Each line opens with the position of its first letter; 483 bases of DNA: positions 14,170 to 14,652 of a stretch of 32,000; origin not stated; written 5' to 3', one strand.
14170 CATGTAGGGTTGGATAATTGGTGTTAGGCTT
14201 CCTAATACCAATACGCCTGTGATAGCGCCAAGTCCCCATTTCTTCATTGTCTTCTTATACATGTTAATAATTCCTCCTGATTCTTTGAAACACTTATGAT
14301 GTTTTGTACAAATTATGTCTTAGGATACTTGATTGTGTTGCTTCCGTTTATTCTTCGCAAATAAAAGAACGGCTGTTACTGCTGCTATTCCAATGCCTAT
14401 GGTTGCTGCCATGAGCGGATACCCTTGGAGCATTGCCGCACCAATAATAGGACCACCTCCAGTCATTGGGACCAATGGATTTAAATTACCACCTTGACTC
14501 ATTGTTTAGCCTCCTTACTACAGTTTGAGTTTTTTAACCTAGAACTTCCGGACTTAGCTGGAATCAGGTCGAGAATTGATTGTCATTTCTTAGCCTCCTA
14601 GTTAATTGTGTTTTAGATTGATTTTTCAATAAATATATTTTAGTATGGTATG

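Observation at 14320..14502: A 60-aa ORF that is essentially a free-standing sorting signal, next to an anchorless adhesin and in the same locus as an extra sortase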

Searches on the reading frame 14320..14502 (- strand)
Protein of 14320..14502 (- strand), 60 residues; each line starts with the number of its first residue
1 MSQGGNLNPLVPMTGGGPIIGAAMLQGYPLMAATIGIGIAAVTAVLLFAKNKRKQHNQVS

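Call 4: search_protein_families(library=pfam, proteins=[window:14320-14502:-], max_evalue=0.01)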
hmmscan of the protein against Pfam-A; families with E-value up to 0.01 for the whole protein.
window:14320-14502:- (60 aa): 0 families

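Call 5: search_protein_families(library=ncbifam, proteins=[window:14320-14502:-], max_evalue=0.1)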
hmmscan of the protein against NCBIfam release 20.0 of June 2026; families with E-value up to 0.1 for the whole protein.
window:14320-14502:- (60 aa): 0 families

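Call 6: find_homologous_proteins(query=window:14323-14502:-, max_evalue=10)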
Query seq(60 aa) (60 aa): 12 proteins with E <= 10 among 12 candidates.
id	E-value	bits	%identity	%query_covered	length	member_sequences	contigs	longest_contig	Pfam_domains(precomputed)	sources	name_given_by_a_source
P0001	2.9e-29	117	95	100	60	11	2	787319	-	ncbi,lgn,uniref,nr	ncbi:hypothetical protein [Listeria booriae]|uniref:Uncharacterized protein n=1 Tax=Listeria booriae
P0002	3.3e-27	110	90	100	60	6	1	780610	-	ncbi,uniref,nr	ncbi:hypothetical protein [Listeria booriae]|uniref:Uncharacterized protein n=1 Tax=Listeria booriae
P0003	4.5e-27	110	90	100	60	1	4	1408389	-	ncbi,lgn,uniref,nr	ncbi:hypothetical protein [Listeria booriae]|uniref:hypothetical protein n=1 Tax=Listeria booriae Ta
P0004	1.4e-26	108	88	100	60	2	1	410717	-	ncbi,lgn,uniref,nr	ncbi:hypothetical protein HB847_04835 [Listeria booriae]|uniref:Uncharacterized protein n=1 Tax=List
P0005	1.7e-26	108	90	100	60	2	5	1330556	-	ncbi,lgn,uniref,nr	ncbi:hypothetical protein HCB27_10230 [Listeria booriae]|uniref:Uncharacterized protein n=1 Tax=List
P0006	8.3e-20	87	74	95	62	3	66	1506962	-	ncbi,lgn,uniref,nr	ncbi:hypothetical protein [Listeria booriae]|uniref:Uncharacterized protein n=1 Tax=Listeria booriae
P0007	1.4e-17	80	71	92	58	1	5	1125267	-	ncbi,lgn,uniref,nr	ncbi:hypothetical protein HCB21_10210 [Listeria booriae]|uniref:hypothetical protein n=1 Tax=Listeri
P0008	1.5e-17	80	68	93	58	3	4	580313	-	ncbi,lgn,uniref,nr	ncbi:hypothetical protein [Listeria riparia]|uniref:hypothetical protein n=1 Tax=Listeria riparia Ta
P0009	4.9e-17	78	70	93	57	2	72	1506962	-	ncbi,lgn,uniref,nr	ncbi:hypothetical protein [Listeria booriae]|uniref:Uncharacterized protein n=1 Tax=Listeria booriae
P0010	6.2e-17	78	66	93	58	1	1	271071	-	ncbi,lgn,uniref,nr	ncbi:hypothetical protein HCA99_10325 [Listeria booriae]|uniref:hypothetical protein n=1 Tax=Listeri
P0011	1.3e-15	74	69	90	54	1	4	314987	-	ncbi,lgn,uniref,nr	ncbi:hypothetical protein [Listeria newyorkensis]|uniref:hypothetical protein n=1 Tax=Listeria newyo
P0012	5.0e-4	38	76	42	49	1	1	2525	-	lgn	-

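Call 8: find_encoding_contigs(protein=P0006, flank=10000, max_places=3)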
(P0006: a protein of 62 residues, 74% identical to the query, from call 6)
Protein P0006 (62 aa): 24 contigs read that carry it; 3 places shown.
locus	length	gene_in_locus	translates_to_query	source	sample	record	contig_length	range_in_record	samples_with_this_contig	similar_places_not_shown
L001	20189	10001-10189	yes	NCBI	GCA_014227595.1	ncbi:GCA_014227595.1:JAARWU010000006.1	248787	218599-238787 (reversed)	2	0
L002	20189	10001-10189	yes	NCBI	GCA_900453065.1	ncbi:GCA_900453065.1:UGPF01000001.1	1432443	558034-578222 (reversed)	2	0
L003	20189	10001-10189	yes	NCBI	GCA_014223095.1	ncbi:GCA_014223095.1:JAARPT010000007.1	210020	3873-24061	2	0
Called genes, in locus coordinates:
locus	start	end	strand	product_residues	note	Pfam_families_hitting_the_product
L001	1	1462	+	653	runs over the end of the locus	PF01022:HTH_5 (faint), PF05043:Mga (faint), PF08220:HTH_DeoR (faint), PF13412:HTH_24 (faint), PF21476:PF0610-like_N (faint), PF08279:HTH_11 (weak), PF00874:PRD, PF00359:PTS_EIIA_2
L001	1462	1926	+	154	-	PF00359:PTS_EIIA_2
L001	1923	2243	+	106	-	PF02302:PTS_IIB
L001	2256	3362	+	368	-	PF02378:PTS_EIIC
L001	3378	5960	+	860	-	PF01074:Glyco_hydro_38N, PF09261:Alpha-mann_mid, PF07748:Glyco_hydro_38C (faint)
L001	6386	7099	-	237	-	PF13545:HTH_Crp_2 (weak)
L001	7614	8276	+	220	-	-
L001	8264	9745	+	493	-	PF13412:HTH_24 (faint), PF08279:HTH_11 (weak), PF05043:Mga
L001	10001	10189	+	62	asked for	-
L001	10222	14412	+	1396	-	PF17210:SdrD_B, PF13620:CarboxypepD_reg, PF17210:SdrD_B, PF17210:SdrD_B, PF13620:CarboxypepD_reg, PF17210:SdrD_B, PF13620:CarboxypepD_reg, PF17210:SdrD_B, +20 more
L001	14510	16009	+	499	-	PF02366:PMT (weak), PF13231:PMT_2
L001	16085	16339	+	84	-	PF00392:GntR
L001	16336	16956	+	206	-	PF04203:Sortase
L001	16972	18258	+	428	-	PF00535:Glycos_transf_2, PF13641:Glyco_tranf_2_3, PF13506:Glyco_transf_21 (weak), PF13632:Glyco_trans_2_3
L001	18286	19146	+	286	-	PF00194:Carb_anhydrase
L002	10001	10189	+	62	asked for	-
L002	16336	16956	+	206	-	PF04203:Sortase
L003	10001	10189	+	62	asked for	-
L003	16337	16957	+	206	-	PF04203:Sortase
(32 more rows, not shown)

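Call 9: find_encoding_contigs(protein=P0009, flank=10000, max_places=3)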
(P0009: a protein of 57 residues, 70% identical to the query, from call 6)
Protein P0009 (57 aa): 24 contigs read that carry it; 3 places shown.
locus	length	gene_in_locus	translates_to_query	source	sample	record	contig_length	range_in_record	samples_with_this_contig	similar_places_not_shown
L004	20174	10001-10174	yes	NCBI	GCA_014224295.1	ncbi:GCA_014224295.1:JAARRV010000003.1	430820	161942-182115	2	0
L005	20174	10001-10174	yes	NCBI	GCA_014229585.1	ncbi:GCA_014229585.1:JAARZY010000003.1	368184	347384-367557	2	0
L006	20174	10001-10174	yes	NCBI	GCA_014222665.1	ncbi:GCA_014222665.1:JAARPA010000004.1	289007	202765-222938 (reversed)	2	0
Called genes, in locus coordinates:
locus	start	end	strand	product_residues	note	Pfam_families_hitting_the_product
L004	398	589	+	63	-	-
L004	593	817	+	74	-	-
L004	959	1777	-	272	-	PF00126:HTH_1, PF03466:LysR_substrate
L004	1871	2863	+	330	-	PF03601:Cons_hypoth698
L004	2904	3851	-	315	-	PF00535:Glycos_transf_2, PF10111:Glyco_tranf_2_2, PF13641:Glyco_tranf_2_3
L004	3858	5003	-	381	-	PF02350:Epimerase_2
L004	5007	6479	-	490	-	PF08279:HTH_11 (weak), PF08280:HTH_Mga, PF05043:Mga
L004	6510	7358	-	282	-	PF00194:Carb_anhydrase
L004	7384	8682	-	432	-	PF00535:Glycos_transf_2, PF13641:Glyco_tranf_2_3, PF13506:Glyco_transf_21 (weak), PF13632:Glyco_trans_2_3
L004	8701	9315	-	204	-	PF04203:Sortase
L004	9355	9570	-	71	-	PF00392:GntR, PF08279:HTH_11 (weak)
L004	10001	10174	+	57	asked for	-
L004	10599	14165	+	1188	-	PF13620:CarboxypepD_reg, PF17210:SdrD_B, PF17210:SdrD_B, PF13620:CarboxypepD_reg, PF17210:SdrD_B, PF17210:SdrD_B, PF13620:CarboxypepD_reg, PF17802:SpaA, +17 more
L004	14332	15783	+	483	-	PF13231:PMT_2 (weak)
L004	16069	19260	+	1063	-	PF13620:CarboxypepD_reg, PF17210:SdrD_B, PF22904:NOMO1-like_2nd (weak), PF17210:SdrD_B, PF17210:SdrD_B, PF02368:Big_2, PF13620:CarboxypepD_reg, PF17210:SdrD_B, +8 more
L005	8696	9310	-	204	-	PF04203:Sortase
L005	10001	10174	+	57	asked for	-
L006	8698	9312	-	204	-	PF04203:Sortase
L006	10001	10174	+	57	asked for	-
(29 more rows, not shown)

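Call 13: find_encoding_contigs(protein=P0008, flank=10000, max_places=2)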
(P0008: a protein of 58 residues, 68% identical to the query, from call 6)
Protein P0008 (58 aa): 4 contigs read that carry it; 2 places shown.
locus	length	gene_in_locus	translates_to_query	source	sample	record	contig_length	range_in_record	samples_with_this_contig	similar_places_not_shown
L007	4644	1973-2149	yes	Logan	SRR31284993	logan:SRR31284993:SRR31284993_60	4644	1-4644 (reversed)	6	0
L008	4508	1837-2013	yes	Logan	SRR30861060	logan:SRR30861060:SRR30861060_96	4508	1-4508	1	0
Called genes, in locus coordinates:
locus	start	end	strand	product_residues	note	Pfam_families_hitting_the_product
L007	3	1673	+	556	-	?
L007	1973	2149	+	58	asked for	-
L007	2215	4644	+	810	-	?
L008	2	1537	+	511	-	?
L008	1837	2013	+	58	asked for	-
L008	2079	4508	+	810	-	?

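Call 14: find_encoding_contigs(protein=P0011, flank=10000, max_places=2)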
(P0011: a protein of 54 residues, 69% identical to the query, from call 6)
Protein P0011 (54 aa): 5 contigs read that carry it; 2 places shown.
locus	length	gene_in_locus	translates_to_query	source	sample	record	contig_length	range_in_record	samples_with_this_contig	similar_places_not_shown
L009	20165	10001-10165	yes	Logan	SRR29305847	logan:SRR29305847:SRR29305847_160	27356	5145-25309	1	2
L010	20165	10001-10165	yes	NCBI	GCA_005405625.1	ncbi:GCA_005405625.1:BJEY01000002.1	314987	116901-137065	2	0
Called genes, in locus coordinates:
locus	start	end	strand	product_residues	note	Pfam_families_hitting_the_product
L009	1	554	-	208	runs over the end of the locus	PF02525:Flavodoxin_2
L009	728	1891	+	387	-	PF00583:Acetyltransf_1 (weak), PF13527:Acetyltransf_9, PF17668:Acetyltransf_17, PF13530:SCP2_2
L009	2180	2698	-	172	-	PF14024:DUF4240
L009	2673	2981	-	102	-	-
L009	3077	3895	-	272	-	PF00126:HTH_1, PF03466:LysR_substrate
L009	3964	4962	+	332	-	PF03601:Cons_hypoth698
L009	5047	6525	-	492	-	PF08280:HTH_Mga, PF08279:HTH_11 (weak), PF05043:Mga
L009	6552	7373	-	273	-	PF00194:Carb_anhydrase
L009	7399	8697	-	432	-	PF00535:Glycos_transf_2, PF13641:Glyco_tranf_2_3, PF13506:Glyco_transf_21 (weak), PF13632:Glyco_trans_2_3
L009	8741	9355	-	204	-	PF04203:Sortase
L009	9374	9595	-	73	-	PF00392:GntR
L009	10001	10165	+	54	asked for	-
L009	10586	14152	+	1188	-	PF17210:SdrD_B, PF17210:SdrD_B, PF13620:CarboxypepD_reg, PF17210:SdrD_B, PF17802:SpaA, PF17210:SdrD_B, PF13620:CarboxypepD_reg, PF17802:SpaA, +20 more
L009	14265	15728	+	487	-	-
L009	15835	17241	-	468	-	PF05043:Mga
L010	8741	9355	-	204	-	PF04203:Sortase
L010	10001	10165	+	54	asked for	-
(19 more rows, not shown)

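Call 15: find_encoding_contigs(protein=P0001, flank=10000, max_places=2)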
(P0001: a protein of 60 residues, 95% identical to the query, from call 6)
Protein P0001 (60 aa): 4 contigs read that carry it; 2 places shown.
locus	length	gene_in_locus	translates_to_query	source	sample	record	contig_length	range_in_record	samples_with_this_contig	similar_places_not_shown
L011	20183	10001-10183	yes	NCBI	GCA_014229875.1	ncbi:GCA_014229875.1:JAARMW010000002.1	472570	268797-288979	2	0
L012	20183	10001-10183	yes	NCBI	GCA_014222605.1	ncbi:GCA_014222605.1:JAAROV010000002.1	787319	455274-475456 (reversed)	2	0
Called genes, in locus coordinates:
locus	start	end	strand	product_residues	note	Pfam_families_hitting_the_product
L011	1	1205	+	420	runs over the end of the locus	PF04932:Wzy_C (weak)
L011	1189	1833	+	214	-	PF13545:HTH_Crp_2 (weak)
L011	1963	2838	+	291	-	PF02016:Peptidase_S66, PF17676:Peptidase_S66C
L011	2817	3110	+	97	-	-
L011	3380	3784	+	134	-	PF09945:DUF2177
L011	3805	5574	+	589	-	PF02734:Dak2, PF21645:FakA-like_M, PF02645:DegV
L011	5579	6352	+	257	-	PF06966:DUF1295, PF02544:Steroid_dh, PF04191:PEMT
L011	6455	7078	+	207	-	-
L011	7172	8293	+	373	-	PF02898:NO_synthase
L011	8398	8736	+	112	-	-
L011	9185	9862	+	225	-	PF00027:cNMP_binding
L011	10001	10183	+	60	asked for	-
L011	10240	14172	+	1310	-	PF13620:CarboxypepD_reg, PF17210:SdrD_B, PF17210:SdrD_B, PF13620:CarboxypepD_reg, PF17210:SdrD_B, PF13620:CarboxypepD_reg, PF17210:SdrD_B, PF17802:SpaA, +21 more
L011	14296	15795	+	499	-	PF13231:PMT_2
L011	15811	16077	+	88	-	PF00392:GntR, PF08279:HTH_11 (weak), PF13412:HTH_24 (weak)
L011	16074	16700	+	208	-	PF04203:Sortase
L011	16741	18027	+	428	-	PF00535:Glycos_transf_2, PF13506:Glyco_transf_21 (weak), PF13641:Glyco_tranf_2_3, PF13632:Glyco_trans_2_3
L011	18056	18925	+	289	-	PF00194:Carb_anhydrase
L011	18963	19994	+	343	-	PF02350:Epimerase_2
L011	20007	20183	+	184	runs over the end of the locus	PF13545:HTH_Crp_2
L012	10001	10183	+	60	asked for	-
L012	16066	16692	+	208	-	PF04203:Sortase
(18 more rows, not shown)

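Call 21: find_related_loci(query=A3, collection=genome_contigs, flank=10000)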
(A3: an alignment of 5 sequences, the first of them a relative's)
Query A3 (208 aa) in genome_contigs; peptide patterns used: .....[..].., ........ (x = any residue, [..] = any of these).
119 stretches matched a pattern; 7 encode a relative of the query (tblastn E <= 1e-3); 7 distinct loci.
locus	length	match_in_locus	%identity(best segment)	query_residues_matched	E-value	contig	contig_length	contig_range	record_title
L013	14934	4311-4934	96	1-208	1e-134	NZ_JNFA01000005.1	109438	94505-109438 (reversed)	Listeria booriae strain FSL A5-0281 contig000005, whole genome shotgun sequence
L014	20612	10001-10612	81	1-208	4e-115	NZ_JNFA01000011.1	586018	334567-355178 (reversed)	Listeria booriae strain FSL A5-0281 contig000011, whole genome shotgun sequence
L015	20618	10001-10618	51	1-206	1e-68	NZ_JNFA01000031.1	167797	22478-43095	Listeria booriae strain FSL A5-0281 contig000031, whole genome shotgun sequence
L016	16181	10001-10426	55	62-203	3e-51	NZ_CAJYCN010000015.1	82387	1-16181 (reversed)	Listeria ilorinensis isolate CLIP 2019/01311, whole genome shotgun sequence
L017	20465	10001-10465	32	46-201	9e-20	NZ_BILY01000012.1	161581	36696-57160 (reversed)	Paenibacillus glycanilyticus NBRC 16618 PGL01S_CON00012, whole genome shotgun sequence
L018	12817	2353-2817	33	46-201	2e-19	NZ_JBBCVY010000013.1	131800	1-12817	Paenibacillus sp. MMO-58 contig00013, whole genome shotgun sequence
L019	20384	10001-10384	34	75-201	4e-18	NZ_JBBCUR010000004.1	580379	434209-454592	Paenibacillus sp. MMO-177 contig00004, whole genome shotgun sequence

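Call 25: search_protein_families(library=pfam, proteins=[L017:9180-9770:+, L017:9839-10486:+, L017:8695-9234:-, L017:7860-8729:-, L017:6638-7708:-, L017:10531-11385:-, L017:11488-11928:-, L017:12037-13593:-, L017:4990-6570:-], max_evalue=0.001)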
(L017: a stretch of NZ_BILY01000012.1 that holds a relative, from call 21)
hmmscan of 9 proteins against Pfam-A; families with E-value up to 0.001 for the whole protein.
L017:9180-9770:+ (196 aa): 0 families

L017:9839-10486:+ (215 aa): 1 family
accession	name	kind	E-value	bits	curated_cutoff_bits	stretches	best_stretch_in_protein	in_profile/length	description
PF04203.18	Sortase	-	4.9e-23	81.7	26.6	1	76-213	2-124/125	Sortase domain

L017:8695-9234:- (179 aa): 3 families
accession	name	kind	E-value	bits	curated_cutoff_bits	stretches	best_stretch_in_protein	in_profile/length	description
PF08281.18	Sigma70_r4_2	-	1.5e-12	47.4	25.7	1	114-165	3-54/54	Sigma-70, region 4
PF04542.20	Sigma70_r2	-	2.7e-09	37.1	24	1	32-92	5-67/71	Sigma-70 region 2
PF06056.18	Terminase_5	-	0.00016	22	20.3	1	134-161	10-37/58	Putative ATPase subunit of terminase (gpP-like)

L017:7860-8729:- (289 aa): 2 families
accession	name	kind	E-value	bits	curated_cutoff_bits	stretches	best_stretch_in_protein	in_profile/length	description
PF18914.6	DUF5666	-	5.3e-06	27.1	27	0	115-182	2-56/60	Domain of unknown function (DUF5666)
PF23603.1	Ubiquitin_TPR1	-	0.00041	20.5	27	0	120-171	2-53/69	Telomere repeat-binding protein 1-like, ubiquitin-like domain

L017:6638-7708:- (356 aa): 1 family
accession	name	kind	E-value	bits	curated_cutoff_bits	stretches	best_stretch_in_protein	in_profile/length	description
PF01497.23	Peripla_BP_2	-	1.3e-22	80.8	27.5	1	106-333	13-234/235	Periplasmic binding protein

L017:10531-11385:- (284 aa): 1 family
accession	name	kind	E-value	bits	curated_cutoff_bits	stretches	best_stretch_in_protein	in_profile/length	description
PF01261.30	AP_endonuc_2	-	1.4e-30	107.3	31.1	1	28-276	2-248/249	Xylose isomerase-like TIM barrel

L017:11488-11928:- (146 aa): 1 family
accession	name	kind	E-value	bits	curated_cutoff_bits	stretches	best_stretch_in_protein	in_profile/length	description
PF08327.17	AHSA1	-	2.7e-25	89.4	22.1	1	18-143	2-124/125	Activator of Hsp90 ATPase homolog 1-like protein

L017:12037-13593:- (518 aa): 1 family
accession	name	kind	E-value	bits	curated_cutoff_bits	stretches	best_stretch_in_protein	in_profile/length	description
PF02636.23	Methyltransf_28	-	2.3e-06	27.7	23.3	1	64-274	12-186/249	Putative S-adenosyl-L-methionine-dependent methyltransferase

L017:4990-6570:- (526 aa): 4 families
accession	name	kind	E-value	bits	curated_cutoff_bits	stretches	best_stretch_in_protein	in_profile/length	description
PF12833.13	HTH_18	-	4.3e-24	85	33.6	1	185-261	1-77/80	Helix-turn-helix domain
PF00165.29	HTH_AraC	-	5.2e-19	68.3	26.6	2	227-262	7-41/42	Bacterial regulatory helix-turn-helix proteins, AraC family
PF01497.23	Peripla_BP_2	-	4.3e-14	52.9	27.5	1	316-500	48-232/235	Periplasmic binding protein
PF01381.28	HTH_3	-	0.00039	20.8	23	0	174-201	5-31/55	Helix-turn-helix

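Call 27: search_protein_representatives(alignment_id=A2)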
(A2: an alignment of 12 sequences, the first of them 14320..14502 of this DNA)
Query: 12 sequences, 60 profile positions. Proteins with E-value up to 0.001 (for the whole library): 6; up to 1e-10: 2; up to 1e-30: 0. The best 6 are listed.
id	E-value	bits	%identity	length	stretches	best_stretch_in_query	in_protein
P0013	2.9e-18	81.6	-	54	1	1-53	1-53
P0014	4.9e-11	58.5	-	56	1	1-56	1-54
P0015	9.5e-10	54.3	-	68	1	2-55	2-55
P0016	1.1e-09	54.1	-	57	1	5-56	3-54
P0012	2.3e-09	53.1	-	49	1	1-25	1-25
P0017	6.0e-05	38.9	-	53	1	1-43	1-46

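Call 29: list_cluster_members(proteins=[P0014, P0015, P0016, P0017, P0013])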
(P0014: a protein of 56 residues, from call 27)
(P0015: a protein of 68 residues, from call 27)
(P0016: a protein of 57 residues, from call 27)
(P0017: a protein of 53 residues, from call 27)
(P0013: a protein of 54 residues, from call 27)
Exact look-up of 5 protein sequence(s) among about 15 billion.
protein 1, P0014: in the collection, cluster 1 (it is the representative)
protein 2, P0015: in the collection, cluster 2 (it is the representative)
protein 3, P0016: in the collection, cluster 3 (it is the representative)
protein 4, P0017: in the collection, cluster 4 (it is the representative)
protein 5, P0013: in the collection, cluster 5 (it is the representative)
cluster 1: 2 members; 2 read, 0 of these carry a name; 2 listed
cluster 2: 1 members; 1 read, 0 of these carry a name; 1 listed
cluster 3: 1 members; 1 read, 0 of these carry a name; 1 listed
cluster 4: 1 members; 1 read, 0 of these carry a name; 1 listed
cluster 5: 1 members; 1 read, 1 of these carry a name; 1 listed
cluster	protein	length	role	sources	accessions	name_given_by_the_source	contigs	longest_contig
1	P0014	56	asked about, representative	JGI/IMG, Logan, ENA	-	-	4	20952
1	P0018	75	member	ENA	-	-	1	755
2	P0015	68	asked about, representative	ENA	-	-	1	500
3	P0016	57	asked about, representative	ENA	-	-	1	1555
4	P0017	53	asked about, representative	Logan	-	-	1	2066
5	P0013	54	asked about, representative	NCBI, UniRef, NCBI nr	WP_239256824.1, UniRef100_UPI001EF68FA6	hypothetical protein [Listeria ilorinensis] | hypothetical protein n=1 Tax=Listeria ilorinensis TaxID=2867439 RepID=UPI001EF68FA6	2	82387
